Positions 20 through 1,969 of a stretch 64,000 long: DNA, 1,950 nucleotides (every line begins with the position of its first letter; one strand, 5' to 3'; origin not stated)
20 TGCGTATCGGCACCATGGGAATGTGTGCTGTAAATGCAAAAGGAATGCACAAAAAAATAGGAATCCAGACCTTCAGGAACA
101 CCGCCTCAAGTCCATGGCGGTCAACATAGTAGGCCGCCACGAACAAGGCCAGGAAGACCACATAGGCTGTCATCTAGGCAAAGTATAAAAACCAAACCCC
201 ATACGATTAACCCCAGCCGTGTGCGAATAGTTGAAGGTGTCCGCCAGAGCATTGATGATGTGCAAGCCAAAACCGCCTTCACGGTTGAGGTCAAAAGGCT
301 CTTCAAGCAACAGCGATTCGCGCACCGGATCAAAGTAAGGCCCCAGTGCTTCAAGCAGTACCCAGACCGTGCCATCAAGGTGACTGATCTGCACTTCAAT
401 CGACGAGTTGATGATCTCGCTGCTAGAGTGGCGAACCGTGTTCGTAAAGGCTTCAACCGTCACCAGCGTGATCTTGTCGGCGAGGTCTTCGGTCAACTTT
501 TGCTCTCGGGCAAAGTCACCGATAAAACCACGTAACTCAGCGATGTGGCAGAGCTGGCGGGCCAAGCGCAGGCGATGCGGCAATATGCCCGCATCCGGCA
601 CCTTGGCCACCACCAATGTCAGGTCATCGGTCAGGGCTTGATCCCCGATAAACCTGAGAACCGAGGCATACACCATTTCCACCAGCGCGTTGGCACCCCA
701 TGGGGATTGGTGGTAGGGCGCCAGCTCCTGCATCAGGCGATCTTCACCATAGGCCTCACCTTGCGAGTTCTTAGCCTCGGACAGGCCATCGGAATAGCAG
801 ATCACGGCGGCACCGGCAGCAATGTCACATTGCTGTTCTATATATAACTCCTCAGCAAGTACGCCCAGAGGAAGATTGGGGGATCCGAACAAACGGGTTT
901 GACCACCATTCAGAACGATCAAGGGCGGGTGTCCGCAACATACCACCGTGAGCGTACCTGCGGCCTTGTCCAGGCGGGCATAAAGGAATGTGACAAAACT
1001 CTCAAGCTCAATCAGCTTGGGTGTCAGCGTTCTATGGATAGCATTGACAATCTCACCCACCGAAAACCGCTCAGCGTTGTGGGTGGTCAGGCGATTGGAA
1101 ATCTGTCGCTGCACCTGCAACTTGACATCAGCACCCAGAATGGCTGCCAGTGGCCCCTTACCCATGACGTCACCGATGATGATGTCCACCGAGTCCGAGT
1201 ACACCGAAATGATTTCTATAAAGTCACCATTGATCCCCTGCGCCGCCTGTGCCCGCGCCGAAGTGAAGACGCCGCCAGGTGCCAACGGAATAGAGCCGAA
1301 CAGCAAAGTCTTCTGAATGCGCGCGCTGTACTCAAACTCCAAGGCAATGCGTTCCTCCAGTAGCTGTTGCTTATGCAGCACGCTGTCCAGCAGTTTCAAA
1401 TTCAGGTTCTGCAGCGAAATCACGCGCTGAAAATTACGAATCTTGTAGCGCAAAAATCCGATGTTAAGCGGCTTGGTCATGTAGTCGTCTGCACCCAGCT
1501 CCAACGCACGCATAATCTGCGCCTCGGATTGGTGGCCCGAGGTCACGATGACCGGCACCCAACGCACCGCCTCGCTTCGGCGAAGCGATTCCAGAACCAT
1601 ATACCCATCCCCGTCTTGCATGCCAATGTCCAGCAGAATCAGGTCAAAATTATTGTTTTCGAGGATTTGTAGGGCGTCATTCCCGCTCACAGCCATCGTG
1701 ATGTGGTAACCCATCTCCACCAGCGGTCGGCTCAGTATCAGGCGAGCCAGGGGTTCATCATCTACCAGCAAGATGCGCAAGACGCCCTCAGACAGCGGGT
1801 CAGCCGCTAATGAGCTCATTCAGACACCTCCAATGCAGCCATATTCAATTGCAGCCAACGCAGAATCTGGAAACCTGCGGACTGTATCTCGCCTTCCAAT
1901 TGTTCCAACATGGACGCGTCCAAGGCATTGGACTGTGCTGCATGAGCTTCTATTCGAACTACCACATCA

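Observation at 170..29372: Split partner-switching / c-di-GMP circuit wrapped around an EPS locus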

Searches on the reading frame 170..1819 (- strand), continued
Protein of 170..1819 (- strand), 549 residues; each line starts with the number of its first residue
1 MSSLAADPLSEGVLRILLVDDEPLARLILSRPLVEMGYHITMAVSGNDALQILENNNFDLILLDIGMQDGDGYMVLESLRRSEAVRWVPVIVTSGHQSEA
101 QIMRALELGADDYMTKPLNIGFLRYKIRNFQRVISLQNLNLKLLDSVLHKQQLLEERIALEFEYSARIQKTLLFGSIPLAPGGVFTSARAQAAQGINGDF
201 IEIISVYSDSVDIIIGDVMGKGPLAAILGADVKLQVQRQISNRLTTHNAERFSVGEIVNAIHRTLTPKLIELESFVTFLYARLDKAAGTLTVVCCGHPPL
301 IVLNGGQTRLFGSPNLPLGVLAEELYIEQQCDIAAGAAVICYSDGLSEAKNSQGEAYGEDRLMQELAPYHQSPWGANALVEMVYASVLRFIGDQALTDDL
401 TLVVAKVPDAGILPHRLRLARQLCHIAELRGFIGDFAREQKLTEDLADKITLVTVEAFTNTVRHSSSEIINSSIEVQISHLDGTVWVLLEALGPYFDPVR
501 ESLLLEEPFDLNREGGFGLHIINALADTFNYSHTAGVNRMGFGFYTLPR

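Call 45: find_encoding_contigs(protein=P0226, flank=10000, max_places=1)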
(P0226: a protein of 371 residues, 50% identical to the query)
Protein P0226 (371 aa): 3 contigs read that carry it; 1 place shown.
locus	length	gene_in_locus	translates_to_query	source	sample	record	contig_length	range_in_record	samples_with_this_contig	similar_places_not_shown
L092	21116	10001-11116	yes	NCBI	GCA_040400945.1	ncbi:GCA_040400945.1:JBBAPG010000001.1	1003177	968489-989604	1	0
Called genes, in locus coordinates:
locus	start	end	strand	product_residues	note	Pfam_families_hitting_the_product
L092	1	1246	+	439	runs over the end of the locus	PF25973:BSH_CzcB (faint), PF25994:HH_AprE, PF26002:Beta-barrel_AprE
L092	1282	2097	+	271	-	-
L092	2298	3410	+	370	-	PF25917:BSH_RND (weak), PF25973:BSH_CzcB (faint), PF26077:BSH_Fcp1 (weak), PF25954:Beta-barrel_RND_2 (weak), PF25967:RND-MFP_C (weak), PF25989:YknX_C (weak)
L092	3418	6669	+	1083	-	PF00873:ACR_tran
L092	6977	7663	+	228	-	PF00072:Response_reg, PF00486:Trans_reg_C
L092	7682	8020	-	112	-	PF01740:STAS, PF13466:STAS_2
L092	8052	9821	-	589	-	PF00072:Response_reg, PF07228:SpoIIE, PF13581:HATPase_c_2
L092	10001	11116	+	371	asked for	PF03808:Glyco_tran_WecG, PF13466:STAS_2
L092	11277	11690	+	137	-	-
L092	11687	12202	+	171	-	PF00132:Hexapep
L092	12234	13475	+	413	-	PF00535:Glycos_transf_2, PF13641:Glyco_tranf_2_3, PF13632:Glyco_trans_2_3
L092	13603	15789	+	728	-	PF01656:CbiA (faint), PF06564:CBP_BcsQ (weak), PF13614:AAA_31 (weak)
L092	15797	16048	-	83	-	PF01627:Hpt (weak)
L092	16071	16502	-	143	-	PF00072:Response_reg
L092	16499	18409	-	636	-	PF00072:Response_reg, PF08448:PAS_4, PF13426:PAS_9 (weak), PF00512:HisKA, PF02518:HATPase_c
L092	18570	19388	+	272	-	PF02397:Bac_transf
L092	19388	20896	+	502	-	PF00132:Hexapep (faint), PF25087:GMPPB_C (weak)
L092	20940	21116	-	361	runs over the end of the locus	PF13439:Glyco_transf_4 (weak), PF20706:GT4-conflict (faint), PF00534:Glycos_transf_1, PF13692:Glyco_trans_1_4, PF13524:Glyco_trans_1_2 (weak)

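Call 46: find_encoding_contigs(protein=P0199, flank=10000, max_places=1)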
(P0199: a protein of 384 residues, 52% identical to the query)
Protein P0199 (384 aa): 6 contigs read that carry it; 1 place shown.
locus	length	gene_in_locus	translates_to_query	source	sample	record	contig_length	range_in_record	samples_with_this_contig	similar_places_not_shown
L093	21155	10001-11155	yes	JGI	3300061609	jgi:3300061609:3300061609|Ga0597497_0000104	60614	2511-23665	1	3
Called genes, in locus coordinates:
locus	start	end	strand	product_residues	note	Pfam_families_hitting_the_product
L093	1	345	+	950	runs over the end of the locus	PF00989:PAS (faint), PF08448:PAS_4 (faint), PF13188:PAS_8 (faint), PF13426:PAS_9 (weak), PF08447:PAS_3, PF00990:GGDEF, PF00563:EAL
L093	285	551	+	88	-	PF00563:EAL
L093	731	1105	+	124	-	PF16747:Adhesin_E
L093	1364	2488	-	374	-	PF13458:Peripla_BP_6, PF01094:ANF_receptor, PF13433:Peripla_BP_5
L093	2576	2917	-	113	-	-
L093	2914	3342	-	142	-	PF04364:DNA_pol3_chi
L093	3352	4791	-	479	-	PF02789:Peptidase_M17_N (weak), PF00883:Peptidase_M17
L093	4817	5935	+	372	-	PF03739:LptF_LptG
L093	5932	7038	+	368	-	PF03739:LptF_LptG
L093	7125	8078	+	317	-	PF00126:HTH_1, PF03466:LysR_substrate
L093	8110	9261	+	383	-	PF00155:Aminotran_1_2, PF01053:Cys_Met_Meta_PP (weak), PF01041:DegT_DnrJ_EryC1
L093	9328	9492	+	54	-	-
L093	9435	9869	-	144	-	PF00072:Response_reg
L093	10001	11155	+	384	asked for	PF03808:Glyco_tran_WecG, PF13466:STAS_2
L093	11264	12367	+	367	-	PF00483:NTP_transferase, PF12804:NTP_transf_3, PF00132:Hexapep (weak), PF25087:GMPPB_C (weak)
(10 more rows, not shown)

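Call 83: search_protein_families(library=ncbifam, proteins=[window:170-1819:-, L008:10114-11208:-, L007:10116-12284:-], max_evalue=0.001)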
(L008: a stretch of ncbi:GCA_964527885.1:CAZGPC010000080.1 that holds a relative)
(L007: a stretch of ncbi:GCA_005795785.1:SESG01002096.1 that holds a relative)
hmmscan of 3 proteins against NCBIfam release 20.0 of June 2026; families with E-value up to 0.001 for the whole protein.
window:170-1819:- (549 aa): 99 families (the best 25 are shown)
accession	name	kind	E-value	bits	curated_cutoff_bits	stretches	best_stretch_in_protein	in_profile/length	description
NF045505.1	RR_RssB_Pseudo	equivalog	1.8e-26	93.1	700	1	14-349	6-341/394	two-component system response regulator RssB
NF007135.0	PRK09581.1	equivalog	1.1e-22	80.5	474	1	15-138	4-127/457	PleD family two-component system response regulator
NF045944.1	ResRegRpaBCyano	equivalog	4.1e-22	78.7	330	1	17-136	1-117/229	response regulator transcription factor RpaB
NF053854.1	RespRegPhoBBctds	equivalog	7.1e-22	77.9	270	1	16-130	1-114/225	two-component system response regulator PhoB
TIGR01387.1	cztR_silR_copR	subfamily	7.4e-20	71.5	279.2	1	16-137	1-120/218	heavy metal response regulator transcription factor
NF008034.0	PRK10766.1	equivalog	1.8e-19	70.2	275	1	15-138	4-124/231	two-component system response regulator TorR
TIGR02154.1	PhoB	equivalog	3.4e-19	69.1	296.2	1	15-140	4-129/226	phosphate regulon transcriptional regulator PhoB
NF047654.1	DiguCycDgcRLepto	equivalog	7.2e-19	67.8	500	1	15-173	4-166/295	diguanylate cyclase DgcR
NF008099.0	PRK10841.1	equivalog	2.1e-18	65.5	920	1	12-131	823-940/949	two-component system sensor histidine kinase RcsC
NF007005.1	PRK09468.1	equivalog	4.8e-18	65.5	331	1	15-130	5-118/237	osmolarity response regulator transcription factor OmpR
NF011874.0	PRK15347.1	equivalog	5.1e-18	64.5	852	1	13-138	690-822/921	two component system sensor kinase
NF041733.1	resp_reg_CseB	equivalog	1.4e-17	63.9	350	1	15-138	2-122/228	two-component system response regulator CseB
NF041880.1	EPS_EpsF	equivalog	2.6e-17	62.5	900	1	19-151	1-133/492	response regulator EpsF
NF040534.1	resp_reg_YycF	equivalog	4.5e-17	62.1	340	1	15-124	2-108/231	response regulator YycF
NF033120.0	vanR_FM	exception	6e-17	62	460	1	15-119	5-106/231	vancomycin resistance response regulator transcription factor, VanR-F/VanR-M family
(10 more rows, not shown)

L008:10114-11208:- (364 aa): 6 families
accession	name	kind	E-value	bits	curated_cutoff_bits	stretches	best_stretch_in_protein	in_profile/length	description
NF041872.1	EPS_EpsA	equivalog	9.5e-40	136.6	500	1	11-240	20-251/265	exopolysaccharide biosynthesis glycosyltransferase EpsA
TIGR00696.1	wecG_tagA_cpsF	superfamily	4.7e-27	94.9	69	1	63-233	5-173/178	WecB/TagA/CpsF family glycosyltransferase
NF041710.1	UDPacetylman_taseTarA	equivalog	3.8e-23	82.2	350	1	12-226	12-224/247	N-acetylglucosaminyldiphosphoundecaprenol N-acetyl-beta-D-mannosaminyltransferase TarA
NF002980.1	PRK03692.1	equivalog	9.6e-15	54.7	323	1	13-234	8-227/240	lipopolysaccharide N-acetylmannosaminouronosyltransferase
TIGR00377.1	ant_ant_sig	superfamily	4.9e-10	39.3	53.45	1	269-361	5-99/108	anti-sigma factor antagonist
TIGR02886.1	spore_II_AA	equivalog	6.4e-07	29.3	114.75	1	282-361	14-95/106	anti-sigma F factor antagonist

L007:10116-12284:- (722 aa): 9 families
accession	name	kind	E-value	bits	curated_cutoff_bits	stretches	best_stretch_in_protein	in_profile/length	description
TIGR01007.1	eps_fam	subfamily_domain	1e-21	77.4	108.05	1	498-670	17-193/204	polysaccharide biosynthesis tyrosine autokinase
TIGR01969.1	minD_arch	subfamily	6.3e-14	51.7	201.75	1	502-672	4-175/251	cell division ATPase MinD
TIGR03018.1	pepcterm_TyrKin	hypoth_equivalog_domain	1.6e-11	44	230.65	1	478-665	18-207/207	XrtA-associated tyrosine autokinase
NF008568.0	PRK11519.1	equivalog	1.2e-09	37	1068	1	483-663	511-694/720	tyrosine-protein kinase Wzc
TIGR03029.1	EpsG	equivalog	3.3e-09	36.3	313.8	1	480-665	85-273/274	chain length determinant protein tyrosine kinase EpsG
TIGR01005.1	eps_transp_fam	subfamily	4.6e-09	35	411.7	1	499-676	547-727/754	exopolysaccharide transport protein family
TIGR01968.1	minD_bact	equivalog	1.9e-06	27.4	212.9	1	503-669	6-175/261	septum site-determining protein MinD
NF007350.0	PRK09841.1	equivalog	1.6e-05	23.3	1248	1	510-667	543-703/726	tyrosine-protein kinase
TIGR03371.1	cellulose_yhjQ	equivalog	0.00073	19.1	157.85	0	504-668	7-179/246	cellulose biosynthesis protein BcsQ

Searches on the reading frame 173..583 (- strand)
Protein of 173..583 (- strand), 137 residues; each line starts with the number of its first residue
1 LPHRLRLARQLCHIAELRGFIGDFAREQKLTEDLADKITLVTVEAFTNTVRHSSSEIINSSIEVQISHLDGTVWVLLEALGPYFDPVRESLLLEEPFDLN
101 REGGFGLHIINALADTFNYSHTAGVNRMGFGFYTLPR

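Call 56: search_solved_structures(query=window:173-583:-, max_evalue=10, show_alignments=4)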
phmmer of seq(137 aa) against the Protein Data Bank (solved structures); distinct sequences matched with E-value up to 10: 8.
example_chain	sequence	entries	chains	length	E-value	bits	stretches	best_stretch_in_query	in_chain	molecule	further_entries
6m36_A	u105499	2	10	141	0.0008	22.9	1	14-126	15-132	Serine-protein kinase RsbW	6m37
5cwp_A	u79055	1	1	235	0.22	15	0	32-81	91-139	Designed helical repeat protein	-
1tid_A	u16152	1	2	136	0.39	14.2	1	22-111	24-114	Anti-sigma F factor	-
1th8_A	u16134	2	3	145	0.45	14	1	22-111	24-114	Anti-sigma F factor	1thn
1til_A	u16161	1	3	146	0.47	13.9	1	22-111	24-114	Anti-sigma F factor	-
1l0o_A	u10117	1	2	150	0.5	13.9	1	23-111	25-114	Anti-sigma F factor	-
6xss_A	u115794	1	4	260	0.59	13.6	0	32-86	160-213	C4_nat_HFuse-7900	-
8f6r_A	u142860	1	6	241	1.8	12.1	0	32-86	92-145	De novo designed oligomeric protein C6-79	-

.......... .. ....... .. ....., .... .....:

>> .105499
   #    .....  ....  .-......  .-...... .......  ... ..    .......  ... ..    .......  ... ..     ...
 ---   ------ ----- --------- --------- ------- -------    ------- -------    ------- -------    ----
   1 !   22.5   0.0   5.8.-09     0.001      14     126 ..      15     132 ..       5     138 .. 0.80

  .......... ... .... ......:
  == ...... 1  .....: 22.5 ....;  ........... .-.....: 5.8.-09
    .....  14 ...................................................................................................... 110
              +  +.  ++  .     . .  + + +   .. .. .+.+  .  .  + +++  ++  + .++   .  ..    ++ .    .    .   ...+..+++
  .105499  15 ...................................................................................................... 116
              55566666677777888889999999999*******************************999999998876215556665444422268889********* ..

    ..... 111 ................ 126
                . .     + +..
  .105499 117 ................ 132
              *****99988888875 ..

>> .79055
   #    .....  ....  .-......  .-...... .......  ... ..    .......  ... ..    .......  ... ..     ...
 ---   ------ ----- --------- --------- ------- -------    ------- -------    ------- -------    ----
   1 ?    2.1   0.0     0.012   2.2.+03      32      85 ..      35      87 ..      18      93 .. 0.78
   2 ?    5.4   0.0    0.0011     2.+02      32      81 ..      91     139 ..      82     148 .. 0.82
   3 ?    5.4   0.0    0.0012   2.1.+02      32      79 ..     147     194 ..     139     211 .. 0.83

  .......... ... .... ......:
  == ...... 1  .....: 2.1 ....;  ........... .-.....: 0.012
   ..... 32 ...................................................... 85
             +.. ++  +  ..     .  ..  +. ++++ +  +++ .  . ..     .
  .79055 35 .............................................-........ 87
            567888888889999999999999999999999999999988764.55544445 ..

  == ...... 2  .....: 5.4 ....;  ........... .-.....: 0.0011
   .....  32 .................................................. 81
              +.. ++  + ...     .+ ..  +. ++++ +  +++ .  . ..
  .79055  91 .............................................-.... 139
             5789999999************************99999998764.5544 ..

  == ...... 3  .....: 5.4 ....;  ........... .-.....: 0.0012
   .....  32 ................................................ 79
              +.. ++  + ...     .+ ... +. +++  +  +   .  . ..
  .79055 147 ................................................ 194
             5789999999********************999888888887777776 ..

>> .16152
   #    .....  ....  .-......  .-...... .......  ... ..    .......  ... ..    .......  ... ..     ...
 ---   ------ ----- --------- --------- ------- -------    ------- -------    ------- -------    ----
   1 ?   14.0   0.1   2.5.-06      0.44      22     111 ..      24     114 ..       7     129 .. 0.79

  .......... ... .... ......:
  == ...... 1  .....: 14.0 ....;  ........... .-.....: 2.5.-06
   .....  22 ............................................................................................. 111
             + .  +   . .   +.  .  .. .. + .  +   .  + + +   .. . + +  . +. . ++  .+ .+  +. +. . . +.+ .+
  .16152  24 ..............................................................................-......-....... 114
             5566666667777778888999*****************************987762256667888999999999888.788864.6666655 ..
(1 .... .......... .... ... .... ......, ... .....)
